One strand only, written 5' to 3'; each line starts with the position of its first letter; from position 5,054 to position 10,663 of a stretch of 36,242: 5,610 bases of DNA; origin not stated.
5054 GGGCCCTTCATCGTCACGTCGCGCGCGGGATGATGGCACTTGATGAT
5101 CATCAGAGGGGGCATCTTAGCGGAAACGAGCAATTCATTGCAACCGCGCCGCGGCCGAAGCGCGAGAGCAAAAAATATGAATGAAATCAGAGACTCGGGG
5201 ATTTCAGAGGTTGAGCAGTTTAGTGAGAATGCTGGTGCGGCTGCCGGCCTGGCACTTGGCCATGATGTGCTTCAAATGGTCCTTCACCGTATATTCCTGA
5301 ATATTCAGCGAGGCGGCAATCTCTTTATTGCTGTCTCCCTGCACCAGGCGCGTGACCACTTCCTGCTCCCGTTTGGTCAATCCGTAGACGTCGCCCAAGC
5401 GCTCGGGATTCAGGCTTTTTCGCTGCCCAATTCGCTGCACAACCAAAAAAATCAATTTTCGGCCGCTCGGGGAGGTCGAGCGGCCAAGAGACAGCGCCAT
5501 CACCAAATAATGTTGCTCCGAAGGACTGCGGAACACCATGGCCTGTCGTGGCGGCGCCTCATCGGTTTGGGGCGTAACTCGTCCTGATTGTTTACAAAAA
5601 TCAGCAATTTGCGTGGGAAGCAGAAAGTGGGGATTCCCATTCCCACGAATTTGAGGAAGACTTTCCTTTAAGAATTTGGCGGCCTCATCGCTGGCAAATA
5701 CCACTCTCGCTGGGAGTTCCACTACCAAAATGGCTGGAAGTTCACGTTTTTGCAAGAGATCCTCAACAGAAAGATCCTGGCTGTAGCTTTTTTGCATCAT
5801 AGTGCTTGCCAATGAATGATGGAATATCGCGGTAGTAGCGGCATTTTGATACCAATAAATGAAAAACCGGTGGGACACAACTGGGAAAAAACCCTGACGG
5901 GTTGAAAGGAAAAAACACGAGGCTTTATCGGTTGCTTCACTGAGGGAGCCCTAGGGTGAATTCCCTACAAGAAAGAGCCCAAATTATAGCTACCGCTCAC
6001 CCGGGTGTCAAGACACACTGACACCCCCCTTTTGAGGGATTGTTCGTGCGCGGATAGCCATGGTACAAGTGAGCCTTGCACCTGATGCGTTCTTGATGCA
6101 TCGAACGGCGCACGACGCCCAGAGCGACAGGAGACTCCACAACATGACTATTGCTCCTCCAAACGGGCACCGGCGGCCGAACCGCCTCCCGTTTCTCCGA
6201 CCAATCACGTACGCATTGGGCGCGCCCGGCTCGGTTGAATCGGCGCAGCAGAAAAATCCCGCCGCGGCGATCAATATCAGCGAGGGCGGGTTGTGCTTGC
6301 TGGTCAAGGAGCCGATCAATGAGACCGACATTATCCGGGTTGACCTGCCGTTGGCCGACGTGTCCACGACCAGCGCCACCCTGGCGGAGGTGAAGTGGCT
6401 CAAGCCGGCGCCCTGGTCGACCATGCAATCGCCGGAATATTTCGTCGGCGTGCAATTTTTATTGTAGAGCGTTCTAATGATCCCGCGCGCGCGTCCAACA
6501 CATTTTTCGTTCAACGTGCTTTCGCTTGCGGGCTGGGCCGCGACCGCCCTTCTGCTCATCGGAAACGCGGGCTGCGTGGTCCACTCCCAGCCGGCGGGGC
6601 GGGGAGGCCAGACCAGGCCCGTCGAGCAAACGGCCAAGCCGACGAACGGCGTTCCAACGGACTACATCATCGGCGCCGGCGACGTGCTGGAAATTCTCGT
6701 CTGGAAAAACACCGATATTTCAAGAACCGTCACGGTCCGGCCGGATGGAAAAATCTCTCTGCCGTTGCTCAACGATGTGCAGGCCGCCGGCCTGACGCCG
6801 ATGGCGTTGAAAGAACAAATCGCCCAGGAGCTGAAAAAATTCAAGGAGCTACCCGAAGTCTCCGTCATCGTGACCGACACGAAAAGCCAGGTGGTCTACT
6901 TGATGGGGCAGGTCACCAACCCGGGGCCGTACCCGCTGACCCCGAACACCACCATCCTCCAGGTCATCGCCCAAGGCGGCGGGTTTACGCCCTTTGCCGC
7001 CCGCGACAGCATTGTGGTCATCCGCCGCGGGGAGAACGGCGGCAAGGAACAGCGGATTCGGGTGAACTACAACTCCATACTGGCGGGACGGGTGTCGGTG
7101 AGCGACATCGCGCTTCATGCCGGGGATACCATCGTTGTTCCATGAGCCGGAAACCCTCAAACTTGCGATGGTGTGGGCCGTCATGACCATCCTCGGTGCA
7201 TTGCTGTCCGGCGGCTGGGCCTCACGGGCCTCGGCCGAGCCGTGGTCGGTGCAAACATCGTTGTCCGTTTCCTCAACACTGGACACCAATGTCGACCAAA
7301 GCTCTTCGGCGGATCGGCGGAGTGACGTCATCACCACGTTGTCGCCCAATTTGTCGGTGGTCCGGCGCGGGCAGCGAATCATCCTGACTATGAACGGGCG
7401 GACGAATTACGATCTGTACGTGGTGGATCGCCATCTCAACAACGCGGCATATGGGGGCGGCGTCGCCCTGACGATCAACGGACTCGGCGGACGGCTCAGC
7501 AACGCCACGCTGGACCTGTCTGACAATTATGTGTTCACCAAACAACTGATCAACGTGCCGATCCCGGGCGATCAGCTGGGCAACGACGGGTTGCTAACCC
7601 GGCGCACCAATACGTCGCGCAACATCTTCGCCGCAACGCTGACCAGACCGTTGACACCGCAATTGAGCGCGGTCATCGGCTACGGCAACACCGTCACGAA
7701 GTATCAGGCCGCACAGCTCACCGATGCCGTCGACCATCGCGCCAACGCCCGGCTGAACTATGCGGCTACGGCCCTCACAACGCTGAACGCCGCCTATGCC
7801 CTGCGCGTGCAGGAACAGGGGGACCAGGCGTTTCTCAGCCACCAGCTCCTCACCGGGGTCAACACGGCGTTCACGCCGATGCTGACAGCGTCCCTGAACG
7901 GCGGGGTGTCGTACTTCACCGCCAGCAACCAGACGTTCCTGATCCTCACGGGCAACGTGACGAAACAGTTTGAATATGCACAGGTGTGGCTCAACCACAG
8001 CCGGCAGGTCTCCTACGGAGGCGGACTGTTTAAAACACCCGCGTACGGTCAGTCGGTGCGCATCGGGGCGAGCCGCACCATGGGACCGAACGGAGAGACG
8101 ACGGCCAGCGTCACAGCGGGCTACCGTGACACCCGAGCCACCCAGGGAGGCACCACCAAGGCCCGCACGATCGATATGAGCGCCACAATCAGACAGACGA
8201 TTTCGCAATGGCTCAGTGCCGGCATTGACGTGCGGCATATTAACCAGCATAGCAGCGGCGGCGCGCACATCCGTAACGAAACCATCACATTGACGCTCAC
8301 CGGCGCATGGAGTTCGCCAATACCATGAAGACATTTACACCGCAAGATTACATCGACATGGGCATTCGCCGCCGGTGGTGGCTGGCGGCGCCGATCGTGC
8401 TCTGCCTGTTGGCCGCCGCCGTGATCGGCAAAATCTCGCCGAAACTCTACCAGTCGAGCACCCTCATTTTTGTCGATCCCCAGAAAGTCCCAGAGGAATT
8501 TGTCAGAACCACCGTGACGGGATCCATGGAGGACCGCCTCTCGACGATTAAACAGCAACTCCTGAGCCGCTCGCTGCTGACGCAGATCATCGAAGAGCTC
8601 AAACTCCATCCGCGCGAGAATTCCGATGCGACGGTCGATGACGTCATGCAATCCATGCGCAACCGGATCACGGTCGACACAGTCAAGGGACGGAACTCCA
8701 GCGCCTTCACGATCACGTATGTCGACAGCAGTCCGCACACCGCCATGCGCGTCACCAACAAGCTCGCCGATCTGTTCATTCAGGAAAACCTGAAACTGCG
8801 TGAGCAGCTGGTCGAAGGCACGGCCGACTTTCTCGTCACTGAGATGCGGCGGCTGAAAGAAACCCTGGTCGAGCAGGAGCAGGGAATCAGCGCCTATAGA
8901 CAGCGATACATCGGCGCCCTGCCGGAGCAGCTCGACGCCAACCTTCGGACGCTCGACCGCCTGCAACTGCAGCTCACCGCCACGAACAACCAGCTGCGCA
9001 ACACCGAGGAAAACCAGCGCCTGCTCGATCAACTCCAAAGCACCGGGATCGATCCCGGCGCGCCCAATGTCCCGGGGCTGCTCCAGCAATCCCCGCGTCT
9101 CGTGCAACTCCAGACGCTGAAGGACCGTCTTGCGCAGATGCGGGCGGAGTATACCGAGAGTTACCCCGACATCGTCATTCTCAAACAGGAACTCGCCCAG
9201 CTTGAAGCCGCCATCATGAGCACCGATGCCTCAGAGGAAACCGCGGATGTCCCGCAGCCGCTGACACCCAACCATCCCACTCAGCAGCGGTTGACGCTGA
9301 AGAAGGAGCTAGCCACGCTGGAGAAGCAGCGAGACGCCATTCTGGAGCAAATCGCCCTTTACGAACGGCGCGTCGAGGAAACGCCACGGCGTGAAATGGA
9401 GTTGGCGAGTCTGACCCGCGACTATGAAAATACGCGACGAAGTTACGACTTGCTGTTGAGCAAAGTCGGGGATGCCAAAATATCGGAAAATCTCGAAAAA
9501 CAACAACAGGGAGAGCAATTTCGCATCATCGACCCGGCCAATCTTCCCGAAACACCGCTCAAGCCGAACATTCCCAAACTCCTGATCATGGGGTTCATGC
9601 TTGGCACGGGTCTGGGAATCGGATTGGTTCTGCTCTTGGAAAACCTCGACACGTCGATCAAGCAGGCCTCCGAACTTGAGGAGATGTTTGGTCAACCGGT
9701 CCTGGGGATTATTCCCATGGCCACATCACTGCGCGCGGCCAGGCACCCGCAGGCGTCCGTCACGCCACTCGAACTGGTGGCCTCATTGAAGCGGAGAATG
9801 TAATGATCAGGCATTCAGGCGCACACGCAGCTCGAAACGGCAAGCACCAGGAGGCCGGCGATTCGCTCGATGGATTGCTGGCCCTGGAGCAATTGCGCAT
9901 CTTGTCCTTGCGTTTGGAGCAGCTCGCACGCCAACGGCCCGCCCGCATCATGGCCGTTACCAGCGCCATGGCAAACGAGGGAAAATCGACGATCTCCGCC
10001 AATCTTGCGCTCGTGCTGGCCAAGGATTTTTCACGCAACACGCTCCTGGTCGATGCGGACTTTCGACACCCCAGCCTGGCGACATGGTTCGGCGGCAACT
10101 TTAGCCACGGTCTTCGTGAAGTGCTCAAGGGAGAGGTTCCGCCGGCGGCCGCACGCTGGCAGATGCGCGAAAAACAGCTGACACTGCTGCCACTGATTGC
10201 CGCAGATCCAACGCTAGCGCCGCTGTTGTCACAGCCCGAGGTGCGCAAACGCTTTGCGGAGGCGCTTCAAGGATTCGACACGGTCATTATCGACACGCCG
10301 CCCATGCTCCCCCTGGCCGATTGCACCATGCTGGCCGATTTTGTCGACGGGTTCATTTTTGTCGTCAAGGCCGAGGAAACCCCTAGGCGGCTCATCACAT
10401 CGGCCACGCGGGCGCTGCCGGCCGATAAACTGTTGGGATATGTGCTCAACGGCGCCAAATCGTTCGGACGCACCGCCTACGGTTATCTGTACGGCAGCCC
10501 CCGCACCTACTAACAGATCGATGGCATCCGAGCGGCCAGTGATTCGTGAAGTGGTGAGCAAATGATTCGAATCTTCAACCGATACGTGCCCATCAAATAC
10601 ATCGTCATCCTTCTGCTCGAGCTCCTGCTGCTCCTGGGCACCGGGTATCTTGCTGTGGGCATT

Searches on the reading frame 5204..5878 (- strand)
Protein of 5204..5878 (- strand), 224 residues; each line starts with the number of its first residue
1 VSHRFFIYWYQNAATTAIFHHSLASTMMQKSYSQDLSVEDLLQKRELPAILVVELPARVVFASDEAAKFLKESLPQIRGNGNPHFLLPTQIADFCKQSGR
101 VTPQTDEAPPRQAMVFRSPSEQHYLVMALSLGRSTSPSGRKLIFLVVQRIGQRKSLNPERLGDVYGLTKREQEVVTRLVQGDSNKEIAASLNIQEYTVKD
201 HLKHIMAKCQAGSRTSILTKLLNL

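Call 5: search_protein_families(library=pfam, proteins=[window:5204-5878:-], max_evalue=0.001)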
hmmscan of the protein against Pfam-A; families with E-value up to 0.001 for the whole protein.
window:5204-5878:- (224 aa): 2 families
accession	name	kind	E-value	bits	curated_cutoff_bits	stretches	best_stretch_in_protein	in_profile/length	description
PF00196.25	GerE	-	5.4e-16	58.4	23.5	1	167-217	3-53/57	Bacterial regulatory proteins, luxR family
PF08281.18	Sigma70_r4_2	-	0.00031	20.8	25.7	1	167-209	11-54/54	Sigma-70, region 4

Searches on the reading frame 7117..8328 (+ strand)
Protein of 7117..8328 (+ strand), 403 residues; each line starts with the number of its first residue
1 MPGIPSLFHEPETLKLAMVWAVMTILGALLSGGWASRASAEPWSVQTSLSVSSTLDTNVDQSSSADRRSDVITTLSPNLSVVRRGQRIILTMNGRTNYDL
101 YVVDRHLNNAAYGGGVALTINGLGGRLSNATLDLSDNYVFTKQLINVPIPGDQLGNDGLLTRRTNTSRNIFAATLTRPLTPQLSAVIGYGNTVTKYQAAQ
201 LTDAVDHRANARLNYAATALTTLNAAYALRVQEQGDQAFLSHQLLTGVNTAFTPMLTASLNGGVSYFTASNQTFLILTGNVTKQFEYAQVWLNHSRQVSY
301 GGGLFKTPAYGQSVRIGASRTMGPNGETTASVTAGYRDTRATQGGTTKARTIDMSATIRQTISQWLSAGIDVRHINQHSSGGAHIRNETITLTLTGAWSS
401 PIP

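Call 5: search_protein_families(library=pfam, proteins=[window:7117-8328:+], max_evalue=0.001)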
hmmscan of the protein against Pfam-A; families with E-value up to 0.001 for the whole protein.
window:7117-8328:+ (403 aa): 1 family
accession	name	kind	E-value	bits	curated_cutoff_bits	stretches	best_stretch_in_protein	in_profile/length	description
PF10082.15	BBP2_2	-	1.9e-07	30.8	23.7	0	43-118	13-86/378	Putative beta-barrel porin 2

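Call 8: search_protein_families(library=ncbifam, proteins=[window:7117-8328:+], max_evalue=0.0001)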
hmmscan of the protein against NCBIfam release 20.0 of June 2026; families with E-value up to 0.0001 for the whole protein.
window:7117-8328:+ (403 aa): 1 family
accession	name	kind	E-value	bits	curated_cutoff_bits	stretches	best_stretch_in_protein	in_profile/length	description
TIGR03016.1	pepcterm_hypo_1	hypoth_equivalog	1.4e-08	34.2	90.85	1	40-215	1-168/477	TIGR03016 family PEP-CTERM system-associated outer membrane protein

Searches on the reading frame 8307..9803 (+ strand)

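Call 5: search_protein_families(library=pfam, proteins=[window:8307-9803:+], max_evalue=0.001)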
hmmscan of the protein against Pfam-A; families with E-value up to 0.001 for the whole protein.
window:8307-9803:+ (498 aa): 2 families
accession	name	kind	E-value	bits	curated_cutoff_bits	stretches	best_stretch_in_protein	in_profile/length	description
PF13807.11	GNVR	-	4.1e-09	36.7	27.7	1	366-443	6-79/82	G-rich domain on putative tyrosine kinase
PF02706.20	Wzz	-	4.4e-08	33.8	25.5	1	20-98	13-91/91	Chain length determinant protein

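Call 8: search_protein_families(library=ncbifam, proteins=[window:8307-9803:+], max_evalue=0.0001)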
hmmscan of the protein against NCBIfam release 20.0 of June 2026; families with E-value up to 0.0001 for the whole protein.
window:8307-9803:+ (498 aa): 7 families
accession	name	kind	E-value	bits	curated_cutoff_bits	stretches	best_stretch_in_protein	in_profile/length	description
TIGR03007.1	pepcterm_ChnLen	equivalog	5.3e-88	295.4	278.85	1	13-480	4-471/498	XrtA system polysaccharide chain length determinant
TIGR03017.1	EpsF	equivalog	2.6e-26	92.3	422.75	1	22-469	13-443/444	chain length determinant protein EpsF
NF007350.0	PRK09841.1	equivalog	1.9e-13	49.4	1248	1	313-475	328-476/726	tyrosine-protein kinase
TIGR01006.1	polys_exp_MPA1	subfamily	8.4e-13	48.3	296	1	393-470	145-222/226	CspC family polysaccharide chain length determinant protein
NF008568.0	PRK11519.1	equivalog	2.3e-12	45.9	1068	1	337-472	343-473/720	tyrosine-protein kinase Wzc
TIGR01005.1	eps_transp_fam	subfamily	2.4e-12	45.9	411.7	1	111-474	136-482/754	exopolysaccharide transport protein family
NF041864.1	EpsV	equivalog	3.2e-05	22.7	800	0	390-466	402-478/484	PCP family exopolysaccharide biosynthesis protein EpsV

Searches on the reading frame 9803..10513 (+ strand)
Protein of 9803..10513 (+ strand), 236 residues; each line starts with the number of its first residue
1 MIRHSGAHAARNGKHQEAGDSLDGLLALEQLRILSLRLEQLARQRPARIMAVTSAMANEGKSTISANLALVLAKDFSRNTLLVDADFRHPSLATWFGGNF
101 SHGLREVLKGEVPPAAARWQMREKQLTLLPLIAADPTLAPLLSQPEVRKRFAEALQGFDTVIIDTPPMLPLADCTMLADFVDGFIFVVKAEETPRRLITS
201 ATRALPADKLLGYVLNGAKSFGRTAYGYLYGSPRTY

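Call 5: search_protein_families(library=pfam, proteins=[window:9803-10513:+], max_evalue=0.001)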
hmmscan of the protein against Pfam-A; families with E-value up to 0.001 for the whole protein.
window:9803-10513:+ (236 aa): 3 families
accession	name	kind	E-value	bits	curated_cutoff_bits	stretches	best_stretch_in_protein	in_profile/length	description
PF13614.12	AAA_31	-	5.2e-07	30.2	27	1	48-178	2-138/177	AAA domain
PF01656.29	CbiA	-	2.4e-05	24.7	25.4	1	51-93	2-43/125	CobQ/CobB/MinD/ParA nucleotide binding domain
PF10609.15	ParA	-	2.7e-05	24.1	27.1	1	48-116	4-70/246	NUBPL iron-transfer P-loop NTPase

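Call 8: search_protein_families(library=ncbifam, proteins=[window:9803-10513:+], max_evalue=0.0001)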
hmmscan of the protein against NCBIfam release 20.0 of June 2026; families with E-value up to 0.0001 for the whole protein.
window:9803-10513:+ (236 aa): 11 families
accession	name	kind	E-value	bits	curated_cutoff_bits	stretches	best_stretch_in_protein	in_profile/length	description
TIGR03018.1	pepcterm_TyrKin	hypoth_equivalog_domain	2.7e-29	102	230.65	1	34-216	18-207/207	XrtA-associated tyrosine autokinase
TIGR01007.1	eps_fam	subfamily_domain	2.5e-26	92.5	108.05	1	47-225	17-197/204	polysaccharide biosynthesis tyrosine autokinase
TIGR01005.1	eps_transp_fam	subfamily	3.2e-20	71.9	411.7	1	27-206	526-704/754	exopolysaccharide transport protein family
TIGR03029.1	EpsG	equivalog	1.5e-19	70.2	313.8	1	44-200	100-255/274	chain length determinant protein tyrosine kinase EpsG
NF008568.0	PRK11519.1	equivalog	9.5e-15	53.8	1068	1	26-203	505-682/720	tyrosine-protein kinase Wzc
NF007350.0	PRK09841.1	equivalog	9.1e-14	50.5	1248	1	28-230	512-715/726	tyrosine-protein kinase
TIGR03815.1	CpaE_hom_Actino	equivalog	3.1e-07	29.8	154.45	1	39-191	103-255/340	septum site-determining protein Ssd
TIGR01968.1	minD_bact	equivalog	3.2e-07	30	212.9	1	47-166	1-120/261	septum site-determining protein MinD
NF041546.1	ParA_partition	equivalog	4.3e-06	26.4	180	0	59-95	11-45/203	ParA family partition ATPase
TIGR01969.1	minD_arch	subfamily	1.5e-05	24.3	201.75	1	48-191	1-141/251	cell division ATPase MinD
NF008669.0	PRK11670.1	equivalog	8.7e-05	21.6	348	0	48-98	108-157/369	iron-sulfur cluster carrier protein ApbC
